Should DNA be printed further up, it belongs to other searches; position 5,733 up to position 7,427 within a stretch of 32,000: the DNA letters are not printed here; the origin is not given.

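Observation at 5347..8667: RHH-sat-NPP(alkaline phosphatase superfamily)-cysC operon: a PAPS-making module with an embedded uncharacterised phospho/sulfo-transfer-fold enzyme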

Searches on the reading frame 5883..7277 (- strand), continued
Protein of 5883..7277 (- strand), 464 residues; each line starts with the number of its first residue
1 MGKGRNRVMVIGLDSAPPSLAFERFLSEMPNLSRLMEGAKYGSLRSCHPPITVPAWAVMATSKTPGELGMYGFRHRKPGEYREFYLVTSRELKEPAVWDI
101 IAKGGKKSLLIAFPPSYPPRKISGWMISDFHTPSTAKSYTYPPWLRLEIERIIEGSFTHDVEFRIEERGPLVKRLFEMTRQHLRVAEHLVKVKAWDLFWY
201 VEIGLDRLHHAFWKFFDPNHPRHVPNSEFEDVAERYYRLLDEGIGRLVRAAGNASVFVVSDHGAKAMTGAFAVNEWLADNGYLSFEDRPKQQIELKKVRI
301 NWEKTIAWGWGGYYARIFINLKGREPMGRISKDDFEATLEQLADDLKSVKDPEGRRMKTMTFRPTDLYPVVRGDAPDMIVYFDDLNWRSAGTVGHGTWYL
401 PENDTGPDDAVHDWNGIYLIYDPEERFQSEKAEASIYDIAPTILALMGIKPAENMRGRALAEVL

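Call 33: find_homologous_proteins(query=L029:7983-9371:+, max_evalue=1e-20)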
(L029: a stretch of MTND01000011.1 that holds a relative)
Query L029:7983-9371:+ (462 aa): 5497 proteins with E <= 1e-20 among 8000 candidates; the best 120 are listed.
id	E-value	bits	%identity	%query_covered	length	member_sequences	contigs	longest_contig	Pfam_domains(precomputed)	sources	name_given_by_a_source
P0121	0.0e+0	1074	100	99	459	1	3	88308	PF01663.28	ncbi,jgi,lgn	jgi:predicted AlkP superfamily phosphohydrolase/phosphomutase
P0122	1.5e-252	857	75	100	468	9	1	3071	PF01663.28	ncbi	-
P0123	1.6e-241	821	73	99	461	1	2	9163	PF01663.28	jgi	-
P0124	2.6e-238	810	72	99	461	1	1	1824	PF01663.28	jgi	-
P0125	8.4e-238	808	72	99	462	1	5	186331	PF01663.28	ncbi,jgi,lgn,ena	-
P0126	4.5e-237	806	73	99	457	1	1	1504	PF01663.28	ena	-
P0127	3.2e-235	800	70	99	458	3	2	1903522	PF01663.28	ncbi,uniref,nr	ncbi:alkaline phosphatase family protein [Geoglobus acetivorans]|uniref:Alkaline phosphatase family 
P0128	2.6e-234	797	70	99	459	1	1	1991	PF01663.28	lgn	-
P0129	2.8e-234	797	72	99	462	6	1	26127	PF01663.28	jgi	-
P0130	5.0e-234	796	75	96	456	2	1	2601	PF01663.28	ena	-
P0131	7.9e-234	795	70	99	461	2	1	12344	PF01663.28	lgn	-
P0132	9.0e-234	795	71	99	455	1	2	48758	PF01663.28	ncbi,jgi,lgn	jgi:predicted AlkP superfamily phosphohydrolase/phosphomutase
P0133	9.8e-234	795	70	99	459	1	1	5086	PF01663.28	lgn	-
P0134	1.3e-231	788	72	99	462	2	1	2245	PF01663.28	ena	-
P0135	2.4e-231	787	70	99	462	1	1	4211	PF01663.28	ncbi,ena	-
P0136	7.2e-231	786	70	100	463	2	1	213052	PF01663.28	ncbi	ncbi:MAG: alkaline phosphatase family protein [Candidatus Asgardarchaeia archaeon]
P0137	3.5e-230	783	72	99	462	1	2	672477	PF01663.28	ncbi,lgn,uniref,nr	ncbi:alkaline phosphatase family protein [Methanotorris formicicus]|uniref:Type I phosphodiesterase/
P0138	3.7e-230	783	70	96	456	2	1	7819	PF01663.28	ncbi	-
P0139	5.7e-230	783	73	99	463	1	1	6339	PF01663.28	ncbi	ncbi:alkaline phosphatase family protein [Methanocaldococcus sp.]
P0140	6.5e-230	782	70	99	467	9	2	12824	PF01663.28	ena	-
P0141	9.2e-230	782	72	99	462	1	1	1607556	PF01663.28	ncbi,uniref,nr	ncbi:type I phosphodiesterase/nucleotide pyrophosphatase 1 [Methanocaldococcus bathoardescens]|unire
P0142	2.0e-229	781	71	99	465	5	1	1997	PF01663.28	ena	-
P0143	2.9e-229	780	69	99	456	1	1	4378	PF01663.28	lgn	-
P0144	3.4e-229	780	70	99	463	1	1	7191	PF01663.28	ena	-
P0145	3.5e-229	780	72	99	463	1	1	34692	PF01663.28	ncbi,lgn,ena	ncbi:alkaline phosphatase family protein [Methanocaldococcus sp.]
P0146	4.9e-229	779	70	99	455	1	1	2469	PF01663.28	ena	-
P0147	5.5e-229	779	71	99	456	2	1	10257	PF01663.28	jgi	-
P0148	6.7e-229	779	72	99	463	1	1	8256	PF01663.28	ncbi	ncbi:alkaline phosphatase family protein [Methanocaldococcus sp.]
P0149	8.2e-229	779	70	97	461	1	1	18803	PF01663.28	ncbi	-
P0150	1.2e-228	778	69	99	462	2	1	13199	PF01663.28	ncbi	-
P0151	1.3e-228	778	72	99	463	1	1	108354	PF01663.28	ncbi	ncbi:alkaline phosphatase family protein [Methanocaldococcus sp.]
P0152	1.5e-228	778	72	99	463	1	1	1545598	PF01663.28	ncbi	ncbi:alkaline phosphatase family protein [Methanocaldococcus sp. 28A]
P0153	2.3e-228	777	69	99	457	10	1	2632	PF01663.28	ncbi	-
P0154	2.6e-228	777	69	100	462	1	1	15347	PF01663.28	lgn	-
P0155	3.5e-228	777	72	99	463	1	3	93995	PF01663.28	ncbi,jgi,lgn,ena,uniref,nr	ncbi:alkaline phosphatase family protein [Methanocaldococcus sp.]|uniref:alkaline phosphatase family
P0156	7.7e-228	776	72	99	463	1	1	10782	PF01663.28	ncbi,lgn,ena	-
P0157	1.3e-227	775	70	99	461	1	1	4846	PF01663.28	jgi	-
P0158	4.2e-227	773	70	100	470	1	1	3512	PF01663.28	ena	-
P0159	4.6e-227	773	70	99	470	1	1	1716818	PF01663.28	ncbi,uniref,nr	ncbi:alkaline phosphatase family protein [Pyrococcus yayanosii]|uniref:Type I phosphodiesterase / nu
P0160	8.9e-227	772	68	99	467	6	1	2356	PF01663.28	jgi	-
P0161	2.1e-226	771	70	100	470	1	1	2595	PF01663.28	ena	-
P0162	2.7e-226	770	69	99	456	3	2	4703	PF01663.28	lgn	-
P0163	7.5e-226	769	70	100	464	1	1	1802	PF01663.28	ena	-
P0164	7.9e-226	769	69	99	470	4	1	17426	PF01663.28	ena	-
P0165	1.3e-225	768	69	99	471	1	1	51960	PF01663.28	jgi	-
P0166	1.3e-225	768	69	99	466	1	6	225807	PF01663.28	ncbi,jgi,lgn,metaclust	jgi:predicted AlkP superfamily phosphohydrolase/phosphomutase|metaclust:\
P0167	1.8e-225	768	69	100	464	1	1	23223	PF01663.28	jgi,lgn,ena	-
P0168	3.1e-225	767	69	99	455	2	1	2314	PF01663.28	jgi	-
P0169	3.2e-225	767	70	99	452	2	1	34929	PF01663.28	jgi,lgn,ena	-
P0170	6.8e-225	766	67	99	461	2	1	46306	PF01663.28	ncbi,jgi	-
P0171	1.3e-224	765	69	99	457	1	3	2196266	PF01663.28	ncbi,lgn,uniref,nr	ncbi:type I phosphodiesterase/nucleotide pyrophosphatase [Ferroglobus placidus DSM 10642]|uniref:Typ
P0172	3.4e-224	764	69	99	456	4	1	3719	PF01663.28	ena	-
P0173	3.5e-224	764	69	99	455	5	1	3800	PF01663.28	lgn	-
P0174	3.5e-224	763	69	99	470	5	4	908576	PF01663.28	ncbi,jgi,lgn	jgi:predicted AlkP superfamily phosphohydrolase/phosphomutase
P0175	3.6e-224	763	70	98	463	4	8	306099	PF01663.28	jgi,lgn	-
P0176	6.6e-224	763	71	96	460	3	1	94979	PF01663.28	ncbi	-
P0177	7.4e-224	762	70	99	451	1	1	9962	PF01663.28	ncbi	-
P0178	9.5e-224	762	69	99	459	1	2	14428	PF01663.28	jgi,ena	-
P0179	1.2e-223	762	67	100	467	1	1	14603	PF01663.28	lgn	-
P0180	1.3e-223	762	69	99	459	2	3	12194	PF01663.28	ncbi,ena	-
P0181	6.8e-223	759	67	100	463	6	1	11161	PF01663.28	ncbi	ncbi:MAG: alkaline phosphatase family protein [Candidatus Korarchaeum sp.]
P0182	1.5e-222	758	67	99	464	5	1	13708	PF01663.28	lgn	-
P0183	2.2e-222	758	68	100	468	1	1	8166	PF01663.28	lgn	-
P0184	2.9e-222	757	69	98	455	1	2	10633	PF01663.28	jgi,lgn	jgi:predicted AlkP superfamily phosphohydrolase/phosphomutase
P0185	3.0e-222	757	69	99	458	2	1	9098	PF01663.28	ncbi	-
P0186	1.7e-221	755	70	99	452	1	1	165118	PF01663.28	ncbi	-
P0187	1.8e-221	755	68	100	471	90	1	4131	PF01663.28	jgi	-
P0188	3.0e-221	754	68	99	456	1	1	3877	PF01663.28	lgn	-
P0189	4.0e-221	753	68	99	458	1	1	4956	PF01663.28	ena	-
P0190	4.8e-221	753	69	99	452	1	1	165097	PF01663.28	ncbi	-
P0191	5.9e-221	753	68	99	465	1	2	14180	PF01663.28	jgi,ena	-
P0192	8.9e-221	752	68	99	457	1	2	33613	PF01663.28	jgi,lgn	jgi:predicted AlkP superfamily phosphohydrolase/phosphomutase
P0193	1.1e-220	752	69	99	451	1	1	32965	PF01663.28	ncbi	-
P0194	1.4e-220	752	68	99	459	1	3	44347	PF01663.28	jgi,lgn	jgi:predicted AlkP superfamily phosphohydrolase/phosphomutase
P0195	1.9e-220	751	68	99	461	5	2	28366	PF01663.28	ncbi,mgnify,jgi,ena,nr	ncbi:nucleotide pyrophosphatase [Archaeoglobales archaeon]|mgnify:CR=1 FL=1|nr:MAG: nucleotide pyrop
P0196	3.2e-220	750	67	98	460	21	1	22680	PF01663.28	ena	-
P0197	3.4e-220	750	68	99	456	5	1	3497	PF01663.28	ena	-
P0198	4.1e-220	750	68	99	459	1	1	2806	PF01663.28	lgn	-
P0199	1.1e-219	749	71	97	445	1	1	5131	PF01663.28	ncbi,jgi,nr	ncbi:nucleotide pyrophosphatase [Archaeoglobales archaeon]|nr:MAG: nucleotide pyrophosphatase [Archa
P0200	1.7e-219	748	68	99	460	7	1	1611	PF01663.28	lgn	-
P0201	2.0e-219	748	68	99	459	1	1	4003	PF01663.28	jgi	jgi:predicted AlkP superfamily phosphohydrolase/phosphomutase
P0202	2.0e-219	748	68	98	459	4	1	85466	PF01663.28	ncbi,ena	-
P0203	2.9e-219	747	68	99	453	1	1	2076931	PF01663.28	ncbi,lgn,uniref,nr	ncbi:hypothetical protein Asulf_01927 [Archaeoglobus sulfaticallidus PM70-1]|uniref:Nucleotide pyrop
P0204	4.2e-219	747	69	96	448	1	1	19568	PF01663.28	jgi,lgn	jgi:predicted AlkP superfamily phosphohydrolase/phosphomutase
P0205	4.8e-219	747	67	99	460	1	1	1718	PF01663.28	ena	-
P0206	1.2e-218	745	69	97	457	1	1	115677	PF01663.28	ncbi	-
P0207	1.9e-218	745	68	99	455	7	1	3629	PF01663.28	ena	-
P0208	3.0e-218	744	69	99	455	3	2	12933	PF01663.28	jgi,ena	-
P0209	3.1e-218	744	67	100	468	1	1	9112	PF01663.28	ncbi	-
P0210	3.9e-218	744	68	99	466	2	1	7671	PF01663.28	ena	-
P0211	5.4e-218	743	65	100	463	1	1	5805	PF01663.28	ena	-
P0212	5.7e-218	743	68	99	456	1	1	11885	PF01663.28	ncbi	-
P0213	6.5e-218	743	67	100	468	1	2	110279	PF01663.28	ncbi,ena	-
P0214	8.1e-218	742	68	97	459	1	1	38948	PF01663.28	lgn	-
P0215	8.9e-218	742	68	99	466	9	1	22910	PF01663.28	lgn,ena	-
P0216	3.2e-217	741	67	100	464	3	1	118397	PF01663.28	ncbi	ncbi:alkaline phosphatase family protein [Geoglobus ahangari]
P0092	4.2e-217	740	67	99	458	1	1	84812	PF01663.28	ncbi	-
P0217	4.5e-217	740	67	99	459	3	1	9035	PF01663.28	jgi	-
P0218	6.2e-217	740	66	100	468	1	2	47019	PF01663.28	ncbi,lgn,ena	-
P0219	9.6e-217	739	66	99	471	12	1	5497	PF01663.28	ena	-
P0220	2.8e-216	737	66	99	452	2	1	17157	PF01663.28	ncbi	-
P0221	1.1e-215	735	67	99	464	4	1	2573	PF01663.28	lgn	-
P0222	1.8e-215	735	68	97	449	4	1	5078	PF01663.28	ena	-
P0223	3.3e-215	734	67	100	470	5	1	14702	PF01663.28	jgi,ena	-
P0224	3.5e-215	734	67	99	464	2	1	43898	PF01663.28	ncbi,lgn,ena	-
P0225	6.0e-215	733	67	99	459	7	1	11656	PF01663.28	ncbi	-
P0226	6.1e-215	733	67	99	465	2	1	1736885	PF01663.28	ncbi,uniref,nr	ncbi:alkaline phosphatase family protein [Pyrococcus sp. ST04]|uniref:alkaline phosphatase family pr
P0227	1.4e-214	732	65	99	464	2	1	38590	PF01663.28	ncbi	-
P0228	2.9e-214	731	65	99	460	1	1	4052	PF01663.28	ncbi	ncbi:MAG: alkaline phosphatase family protein [Promethearchaeota archaeon]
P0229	6.0e-214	730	68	99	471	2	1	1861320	PF01663.28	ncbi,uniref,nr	ncbi:hypothetical protein PNA2_1053 [Pyrococcus sp. NA2]|uniref:alkaline phosphatase family protein 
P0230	6.7e-214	730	67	99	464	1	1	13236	PF01663.28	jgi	-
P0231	9.7e-214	729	66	99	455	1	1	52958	PF01663.28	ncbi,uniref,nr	ncbi:alkaline phosphatase family protein [Archaeoglobus neptunius]|uniref:alkaline phosphatase famil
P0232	1.3e-213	729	65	99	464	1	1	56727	PF01663.28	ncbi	ncbi:MAG: alkaline phosphatase family protein [Candidatus Hodarchaeota archaeon]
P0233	1.4e-213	728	66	100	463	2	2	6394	PF01663.28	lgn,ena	-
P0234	5.6e-213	727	66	98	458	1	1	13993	PF01663.28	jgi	-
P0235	1.5e-212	725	67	99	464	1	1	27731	PF01663.28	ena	-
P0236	1.9e-212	725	64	100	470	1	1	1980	PF01663.28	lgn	-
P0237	1.2e-211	722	68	97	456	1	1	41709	PF01663.28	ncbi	-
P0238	1.3e-210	719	66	99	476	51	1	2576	PF01663.28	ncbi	-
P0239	1.4e-210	719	66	98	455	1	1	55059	PF01663.28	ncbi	-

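Call 35: find_encoding_contigs(protein=P0159, flank=6000, max_places=2)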
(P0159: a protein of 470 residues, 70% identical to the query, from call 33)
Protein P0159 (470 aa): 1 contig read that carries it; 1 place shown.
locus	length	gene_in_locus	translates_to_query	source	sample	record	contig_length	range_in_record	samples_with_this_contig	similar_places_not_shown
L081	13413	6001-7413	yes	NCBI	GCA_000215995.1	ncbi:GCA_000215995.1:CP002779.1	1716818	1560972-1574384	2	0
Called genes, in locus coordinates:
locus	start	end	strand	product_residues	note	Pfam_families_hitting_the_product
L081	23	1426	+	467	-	PF00890:FAD_binding_2, PF01266:DAO (faint), PF03486:HI0933_like, PF07992:Pyr_redox_2 (weak), PF13450:NAD_binding_8 (weak), PF02910:Succ_DH_flav_C (weak)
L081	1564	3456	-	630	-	PF00930:DPPIV_N (faint), PF26549:Tricorn_N, PF26550:Tricorn_2nd (faint), PF07676:PD40 (weak), PF05448:AXE1 (faint), PF02129:Peptidase_S15 (weak), PF00326:Peptidase_S9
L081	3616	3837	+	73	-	-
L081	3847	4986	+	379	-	PF14306:PUA_2, PF01747:ATP-sulfurylase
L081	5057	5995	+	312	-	PF01368:DHH (weak)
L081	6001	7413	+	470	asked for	PF01663:Phosphodiest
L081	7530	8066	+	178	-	PF01583:APS_kinase, PF20720:nSTAND3 (faint), PF01656:CbiA (weak), PF08433:KTI12 (weak), PF13238:AAA_18, PF13671:AAA_33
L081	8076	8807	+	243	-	PF01925:TauE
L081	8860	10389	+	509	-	PF01943:Polysacc_synt, PF13440:Polysacc_synt_3, PF01554:MatE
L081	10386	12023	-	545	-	PF01663:Phosphodiest, PF00884:Sulfatase (weak), PF16347:SGSH_C (weak)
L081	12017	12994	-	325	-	PF13641:Glyco_tranf_2_3, PF00535:Glycos_transf_2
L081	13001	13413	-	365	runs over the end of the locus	PF01041:DegT_DnrJ_EryC1, PF00155:Aminotran_1_2, PF00266:Aminotran_5 (weak), PF01212:Beta_elim_lyase (weak), PF01053:Cys_Met_Meta_PP (weak)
